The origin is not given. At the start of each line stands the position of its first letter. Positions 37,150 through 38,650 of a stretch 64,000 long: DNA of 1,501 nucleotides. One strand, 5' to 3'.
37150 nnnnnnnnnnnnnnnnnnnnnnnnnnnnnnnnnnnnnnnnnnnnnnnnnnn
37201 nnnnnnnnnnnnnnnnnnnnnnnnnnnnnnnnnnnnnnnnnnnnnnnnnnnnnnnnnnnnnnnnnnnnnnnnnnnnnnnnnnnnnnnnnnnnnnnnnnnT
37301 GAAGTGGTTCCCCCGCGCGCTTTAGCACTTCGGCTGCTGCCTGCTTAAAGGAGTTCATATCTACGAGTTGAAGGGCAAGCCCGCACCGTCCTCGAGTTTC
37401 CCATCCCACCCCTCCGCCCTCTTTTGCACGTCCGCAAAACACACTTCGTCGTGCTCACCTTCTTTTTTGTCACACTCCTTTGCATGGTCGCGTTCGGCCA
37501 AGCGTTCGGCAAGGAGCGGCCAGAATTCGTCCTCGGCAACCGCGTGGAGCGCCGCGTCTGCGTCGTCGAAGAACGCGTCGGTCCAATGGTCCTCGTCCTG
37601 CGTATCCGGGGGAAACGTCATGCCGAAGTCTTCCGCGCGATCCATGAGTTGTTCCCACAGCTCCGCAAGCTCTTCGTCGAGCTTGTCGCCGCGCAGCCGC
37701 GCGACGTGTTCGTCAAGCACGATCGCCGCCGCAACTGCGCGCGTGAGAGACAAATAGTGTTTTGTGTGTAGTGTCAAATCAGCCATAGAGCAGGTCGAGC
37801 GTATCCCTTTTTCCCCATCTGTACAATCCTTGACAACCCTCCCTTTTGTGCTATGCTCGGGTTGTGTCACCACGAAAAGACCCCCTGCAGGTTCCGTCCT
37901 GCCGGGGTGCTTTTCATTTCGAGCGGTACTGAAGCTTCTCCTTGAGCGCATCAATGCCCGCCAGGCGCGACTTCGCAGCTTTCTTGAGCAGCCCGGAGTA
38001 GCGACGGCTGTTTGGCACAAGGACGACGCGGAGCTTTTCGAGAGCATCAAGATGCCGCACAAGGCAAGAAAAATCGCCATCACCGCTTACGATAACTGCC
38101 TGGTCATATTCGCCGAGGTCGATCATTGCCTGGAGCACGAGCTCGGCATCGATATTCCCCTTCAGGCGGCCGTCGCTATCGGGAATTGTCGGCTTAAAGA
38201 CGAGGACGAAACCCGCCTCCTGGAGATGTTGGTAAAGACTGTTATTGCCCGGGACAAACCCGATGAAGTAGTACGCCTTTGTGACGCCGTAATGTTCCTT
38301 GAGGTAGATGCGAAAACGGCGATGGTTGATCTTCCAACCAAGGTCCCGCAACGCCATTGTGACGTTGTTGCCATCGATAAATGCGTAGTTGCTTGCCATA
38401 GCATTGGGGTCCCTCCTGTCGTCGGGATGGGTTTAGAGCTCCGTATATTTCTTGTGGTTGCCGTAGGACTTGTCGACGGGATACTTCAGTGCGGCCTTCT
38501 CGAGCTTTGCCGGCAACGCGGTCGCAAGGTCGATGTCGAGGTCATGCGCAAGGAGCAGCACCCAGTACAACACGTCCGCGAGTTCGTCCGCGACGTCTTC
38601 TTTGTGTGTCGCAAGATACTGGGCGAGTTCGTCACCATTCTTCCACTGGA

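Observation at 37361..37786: Highly acidic 141-aa protein embedded between NYN nuclease and HARE-HTH nuclease genes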

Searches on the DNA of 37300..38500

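Call 100: search_rna_families(source=window, start=37300, end=38500, threshold=evalue, max_evalue=1)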
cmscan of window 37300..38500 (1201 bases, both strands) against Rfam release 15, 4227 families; matches with E-value up to 1: 2.
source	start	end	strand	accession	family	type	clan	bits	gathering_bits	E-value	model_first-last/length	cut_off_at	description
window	37876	37913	-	RF02264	MAT2A_E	Cis-reg;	-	20.6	46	0.3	1-67/67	no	MAT2A 3'UTR stem loop E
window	37300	37345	-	RF00379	c-di-AMP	Cis-reg; riboswitch;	-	17.5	38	0.27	1-46/134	3'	c-di-AMP riboswitch aptamer (ydaO/yuaA leader)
